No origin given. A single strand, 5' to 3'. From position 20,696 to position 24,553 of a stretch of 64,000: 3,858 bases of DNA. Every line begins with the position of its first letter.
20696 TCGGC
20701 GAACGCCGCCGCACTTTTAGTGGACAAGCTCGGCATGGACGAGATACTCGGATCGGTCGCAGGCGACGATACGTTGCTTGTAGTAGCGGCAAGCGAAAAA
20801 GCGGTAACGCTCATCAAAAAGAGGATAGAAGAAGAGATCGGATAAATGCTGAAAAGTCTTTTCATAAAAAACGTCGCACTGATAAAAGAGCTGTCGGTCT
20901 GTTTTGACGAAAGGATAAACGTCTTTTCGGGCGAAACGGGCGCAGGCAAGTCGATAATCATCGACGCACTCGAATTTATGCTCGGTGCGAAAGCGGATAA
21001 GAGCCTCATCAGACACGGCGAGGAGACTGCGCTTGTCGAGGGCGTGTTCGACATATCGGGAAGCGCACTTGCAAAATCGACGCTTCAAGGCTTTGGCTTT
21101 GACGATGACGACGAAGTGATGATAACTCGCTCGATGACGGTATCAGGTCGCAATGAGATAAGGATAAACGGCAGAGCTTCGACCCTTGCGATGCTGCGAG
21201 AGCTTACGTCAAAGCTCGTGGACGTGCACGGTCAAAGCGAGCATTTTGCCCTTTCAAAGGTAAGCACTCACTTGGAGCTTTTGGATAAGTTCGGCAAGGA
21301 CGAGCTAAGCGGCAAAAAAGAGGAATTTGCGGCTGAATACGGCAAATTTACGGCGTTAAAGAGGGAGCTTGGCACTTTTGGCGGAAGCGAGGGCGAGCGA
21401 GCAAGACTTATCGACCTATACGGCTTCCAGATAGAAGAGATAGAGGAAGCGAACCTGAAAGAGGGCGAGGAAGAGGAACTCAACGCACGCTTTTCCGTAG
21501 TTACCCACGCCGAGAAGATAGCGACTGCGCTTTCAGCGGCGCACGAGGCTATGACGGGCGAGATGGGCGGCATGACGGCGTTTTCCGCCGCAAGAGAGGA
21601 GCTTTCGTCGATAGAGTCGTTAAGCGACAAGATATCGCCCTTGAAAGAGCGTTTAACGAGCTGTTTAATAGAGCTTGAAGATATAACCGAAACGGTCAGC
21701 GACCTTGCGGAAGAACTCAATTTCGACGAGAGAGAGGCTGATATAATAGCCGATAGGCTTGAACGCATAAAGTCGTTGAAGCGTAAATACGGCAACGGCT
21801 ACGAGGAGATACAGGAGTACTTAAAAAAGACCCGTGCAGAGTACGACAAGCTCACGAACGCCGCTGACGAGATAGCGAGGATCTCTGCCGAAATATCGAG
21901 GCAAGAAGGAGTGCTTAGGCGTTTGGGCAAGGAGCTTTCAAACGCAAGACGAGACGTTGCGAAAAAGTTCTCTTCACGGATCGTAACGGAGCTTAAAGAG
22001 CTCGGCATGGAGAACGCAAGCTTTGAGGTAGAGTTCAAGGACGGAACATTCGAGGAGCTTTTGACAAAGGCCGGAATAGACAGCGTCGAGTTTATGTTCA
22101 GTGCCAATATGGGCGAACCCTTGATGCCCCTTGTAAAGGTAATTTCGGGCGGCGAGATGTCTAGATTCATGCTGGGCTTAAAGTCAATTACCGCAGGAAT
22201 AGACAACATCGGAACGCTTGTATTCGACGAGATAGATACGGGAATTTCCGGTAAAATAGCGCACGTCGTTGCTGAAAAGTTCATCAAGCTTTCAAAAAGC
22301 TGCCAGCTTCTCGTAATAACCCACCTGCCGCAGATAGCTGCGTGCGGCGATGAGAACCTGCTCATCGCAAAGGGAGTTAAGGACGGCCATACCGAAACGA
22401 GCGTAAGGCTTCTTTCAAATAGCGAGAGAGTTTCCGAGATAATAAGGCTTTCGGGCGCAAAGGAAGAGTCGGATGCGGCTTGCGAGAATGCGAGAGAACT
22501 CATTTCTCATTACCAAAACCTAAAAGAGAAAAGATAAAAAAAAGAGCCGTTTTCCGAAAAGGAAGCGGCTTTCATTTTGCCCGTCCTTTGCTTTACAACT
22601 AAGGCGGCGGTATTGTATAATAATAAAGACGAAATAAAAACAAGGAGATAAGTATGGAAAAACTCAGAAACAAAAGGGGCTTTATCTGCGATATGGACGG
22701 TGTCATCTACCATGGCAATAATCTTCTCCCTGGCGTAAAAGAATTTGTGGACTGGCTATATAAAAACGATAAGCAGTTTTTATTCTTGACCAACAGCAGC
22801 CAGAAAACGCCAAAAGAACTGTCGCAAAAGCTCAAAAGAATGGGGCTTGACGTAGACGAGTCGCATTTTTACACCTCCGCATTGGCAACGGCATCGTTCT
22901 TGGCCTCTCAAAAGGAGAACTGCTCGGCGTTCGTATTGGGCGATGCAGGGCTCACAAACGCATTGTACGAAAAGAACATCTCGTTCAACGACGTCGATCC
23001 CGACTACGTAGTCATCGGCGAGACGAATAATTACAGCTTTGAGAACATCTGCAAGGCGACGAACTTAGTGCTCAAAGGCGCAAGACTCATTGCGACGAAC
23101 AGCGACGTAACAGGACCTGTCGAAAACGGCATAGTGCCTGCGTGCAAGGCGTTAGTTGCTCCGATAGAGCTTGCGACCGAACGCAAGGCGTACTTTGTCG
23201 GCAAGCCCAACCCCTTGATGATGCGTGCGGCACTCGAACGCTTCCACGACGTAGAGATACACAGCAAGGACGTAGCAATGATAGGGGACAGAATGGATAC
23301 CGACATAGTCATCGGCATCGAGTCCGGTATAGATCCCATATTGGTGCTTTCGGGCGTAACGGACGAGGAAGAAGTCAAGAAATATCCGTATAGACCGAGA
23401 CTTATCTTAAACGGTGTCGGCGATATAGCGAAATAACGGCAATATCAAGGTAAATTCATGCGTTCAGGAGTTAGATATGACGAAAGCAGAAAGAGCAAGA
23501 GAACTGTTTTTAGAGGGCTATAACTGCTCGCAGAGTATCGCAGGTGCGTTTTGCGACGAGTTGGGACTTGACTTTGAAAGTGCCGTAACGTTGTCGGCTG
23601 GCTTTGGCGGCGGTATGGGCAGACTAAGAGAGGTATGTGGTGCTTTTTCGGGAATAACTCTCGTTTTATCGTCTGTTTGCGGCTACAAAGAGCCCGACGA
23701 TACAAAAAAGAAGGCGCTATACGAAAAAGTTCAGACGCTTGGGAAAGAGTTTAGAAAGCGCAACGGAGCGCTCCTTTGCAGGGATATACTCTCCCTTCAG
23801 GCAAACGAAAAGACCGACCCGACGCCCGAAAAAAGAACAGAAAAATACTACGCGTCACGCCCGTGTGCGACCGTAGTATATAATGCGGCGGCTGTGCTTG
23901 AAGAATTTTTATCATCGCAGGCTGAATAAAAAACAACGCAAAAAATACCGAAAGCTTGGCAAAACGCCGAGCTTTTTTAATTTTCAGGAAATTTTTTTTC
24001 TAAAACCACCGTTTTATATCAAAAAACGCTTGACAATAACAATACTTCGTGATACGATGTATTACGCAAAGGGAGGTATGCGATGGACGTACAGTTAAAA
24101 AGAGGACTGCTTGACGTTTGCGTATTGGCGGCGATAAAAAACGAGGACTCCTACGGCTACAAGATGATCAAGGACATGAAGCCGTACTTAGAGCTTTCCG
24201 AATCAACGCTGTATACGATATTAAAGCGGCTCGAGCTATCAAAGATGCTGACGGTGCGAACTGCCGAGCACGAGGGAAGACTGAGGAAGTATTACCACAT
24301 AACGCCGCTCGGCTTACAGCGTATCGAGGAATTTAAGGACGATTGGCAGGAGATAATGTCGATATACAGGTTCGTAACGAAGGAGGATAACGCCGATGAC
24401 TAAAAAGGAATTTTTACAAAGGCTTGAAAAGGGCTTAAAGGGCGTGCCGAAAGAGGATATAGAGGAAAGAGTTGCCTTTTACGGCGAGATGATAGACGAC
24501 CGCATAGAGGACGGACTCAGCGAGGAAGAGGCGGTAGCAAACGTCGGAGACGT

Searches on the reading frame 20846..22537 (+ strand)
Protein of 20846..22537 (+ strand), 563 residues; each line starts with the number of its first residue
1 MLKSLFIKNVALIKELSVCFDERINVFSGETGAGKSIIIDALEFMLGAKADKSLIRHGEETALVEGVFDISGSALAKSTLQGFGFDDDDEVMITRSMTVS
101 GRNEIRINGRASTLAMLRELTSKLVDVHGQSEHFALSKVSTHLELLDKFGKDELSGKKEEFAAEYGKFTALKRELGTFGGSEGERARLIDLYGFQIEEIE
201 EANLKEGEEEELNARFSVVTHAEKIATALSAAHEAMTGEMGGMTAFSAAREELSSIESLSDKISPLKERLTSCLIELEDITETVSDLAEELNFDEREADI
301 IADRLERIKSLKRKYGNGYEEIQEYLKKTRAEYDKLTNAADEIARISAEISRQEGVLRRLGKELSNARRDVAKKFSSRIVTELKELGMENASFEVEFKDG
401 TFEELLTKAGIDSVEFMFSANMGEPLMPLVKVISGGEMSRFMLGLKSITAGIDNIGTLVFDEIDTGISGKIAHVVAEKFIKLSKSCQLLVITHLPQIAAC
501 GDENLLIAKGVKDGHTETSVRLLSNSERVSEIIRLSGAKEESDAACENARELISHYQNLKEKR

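Call 4: search_protein_families(library=pfam, proteins=[window:20846-22537:+])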
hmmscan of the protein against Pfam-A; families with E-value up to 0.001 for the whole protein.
window:20846-22537:+ (563 aa): 5 families
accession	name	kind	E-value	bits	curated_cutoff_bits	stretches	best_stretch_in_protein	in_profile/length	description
PF02463.25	SMC_N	-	4.7e-19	69.1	40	1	2-507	2-211/220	RecF/RecN/SMC N terminal domain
PF13476.12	AAA_23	-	1.5e-10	42.5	27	1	5-271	2-194/201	AAA domain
PF13175.12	AAA_15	-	5e-10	40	32.1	1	1-498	1-374/374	AAA ATPase domain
PF13304.12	AAA_21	-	0.0003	21.4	27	0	24-51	1-26/304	AAA domain, putative AbiEii toxin, Type IV TA system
PF01385.25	OrfB_IS605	-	0.001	19.7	30.5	0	327-390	44-110/120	Probable transposase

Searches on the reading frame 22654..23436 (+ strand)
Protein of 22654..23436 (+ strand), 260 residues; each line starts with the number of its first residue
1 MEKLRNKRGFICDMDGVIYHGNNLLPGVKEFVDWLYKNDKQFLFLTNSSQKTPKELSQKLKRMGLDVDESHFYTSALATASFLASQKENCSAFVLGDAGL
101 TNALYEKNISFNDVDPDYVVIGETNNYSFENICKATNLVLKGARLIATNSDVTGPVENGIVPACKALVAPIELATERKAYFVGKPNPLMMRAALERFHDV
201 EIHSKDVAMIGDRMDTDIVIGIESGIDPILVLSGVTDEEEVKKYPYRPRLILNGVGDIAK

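Call 7: search_protein_families(library=ncbifam, proteins=[window:22654-23436:+])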
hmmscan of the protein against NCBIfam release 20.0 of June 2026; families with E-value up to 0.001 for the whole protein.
window:22654-23436:+ (260 aa): 12 families
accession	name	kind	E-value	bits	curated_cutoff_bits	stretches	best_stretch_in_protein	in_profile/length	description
NF007762.0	PRK10444.1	equivalog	2.9e-70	236.7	368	1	8-258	4-247/250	HAD-IIA family hydrolase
TIGR01457.1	HAD-SF-IIA-hyp2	hypoth_equivalog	4.9e-63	212.9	247.65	1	8-253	2-244/249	TIGR01457 family HAD-type hydrolase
NF053752.1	TK1734_fam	exception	1.1e-51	175.7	475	1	9-258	2-255/260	2-phosphoglycolate phosphatase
TIGR01460.1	HAD-SF-IIA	subfamily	2.1e-46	158.7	100.15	1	10-234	1-246/246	HAD-IIA family hydrolase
TIGR01452.1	PGP_euk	subfamily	9.2e-44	149.9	201.95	2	117-244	133-259/279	phosphoglycolate/pyridoxal phosphate family phosphatase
TIGR01458.1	HAD-SF-IIA-hyp3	hypoth_equivalog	1.2e-23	83.7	175.95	1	8-250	2-242/257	TIGR01458 family HAD-type hydrolase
TIGR01459.1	HAD-SF-IIA-hyp4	hypoth_equivalog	1.8e-15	57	103.75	1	8-232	9-241/242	TIGR01459 family HAD-type hydrolase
TIGR01668.1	YqeG_hyp_ppase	hypoth_equivalog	6.6e-08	32.3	89.1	1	184-244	91-148/170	YqeG family HAD IIIA-type phosphatase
TIGR01662.1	HAD-SF-IIIA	subfamily_domain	9.6e-07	29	44.6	1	179-231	88-138/141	HAD-IIIA family hydrolase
TIGR01456.1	CECR5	hypoth_equivalog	1.9e-05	23.7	139.25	0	9-69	2-67/321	TIGR01456 family HAD-type hydrolase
TIGR02253.1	CTE7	subfamily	3.1e-05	23.9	169.75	1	182-244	148-207/221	TIGR02253 family HAD-type hydrolase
TIGR02254.1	YjjG_YfnB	equivalog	0.00078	19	159.9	0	182-231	150-196/223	YjjG family noncanonical pyrimidine nucleotidase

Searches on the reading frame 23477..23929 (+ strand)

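Call 7: search_protein_families(library=ncbifam, proteins=[window:23477-23929:+])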
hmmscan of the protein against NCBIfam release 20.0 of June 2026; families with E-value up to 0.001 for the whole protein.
window:23477-23929:+ (150 aa): 3 families
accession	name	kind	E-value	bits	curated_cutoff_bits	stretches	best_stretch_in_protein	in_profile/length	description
TIGR01909.1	C_GCAxxG_C_C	subfamily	4.6e-19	68.7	47.4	1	15-145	1-120/120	C-GCAxxG-C-C family (seleno)protein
NF045669.1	DVU1555_fam_CGA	exception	4.7e-13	49.1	103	1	7-114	6-117/140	DVU_1555 family C-GCAxxG-C-C protein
NF045501.1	HUGP_GUXX-star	exception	1.1e-07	31.6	325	1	4-110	11-122/236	HUGP/GUXX-star fusion selenoprotein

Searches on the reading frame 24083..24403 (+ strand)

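Call 56: search_protein_families(library=pfam, proteins=[window:24083-24403:+], max_evalue=0.01)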
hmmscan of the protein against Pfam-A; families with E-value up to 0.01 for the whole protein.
window:24083-24403:+ (106 aa): 6 families
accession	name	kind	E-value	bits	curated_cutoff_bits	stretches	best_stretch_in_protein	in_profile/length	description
PF03551.20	PadR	-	1e-15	57.9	27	1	14-82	1-74/75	Transcriptional regulator PadR-like family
PF13601.12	HTH_34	-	0.00018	22.1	27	1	21-90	12-78/80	Winged helix DNA-binding domain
PF22194.2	F-93_WHD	-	0.0034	17.9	28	1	14-74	2-59/62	F-93, winged-helix domain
PF04458.17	DUF505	-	0.0073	15.2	28.7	1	26-93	351-415/622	Protein of unknown function (DUF505)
PF21984.2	DnaD_N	-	0.0074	16.9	27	0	14-81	21-91/101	DnaD N-terminal domain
PF13463.12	HTH_27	-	0.0085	16.8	22.2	0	10-77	4-68/68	Winged helix DNA-binding domain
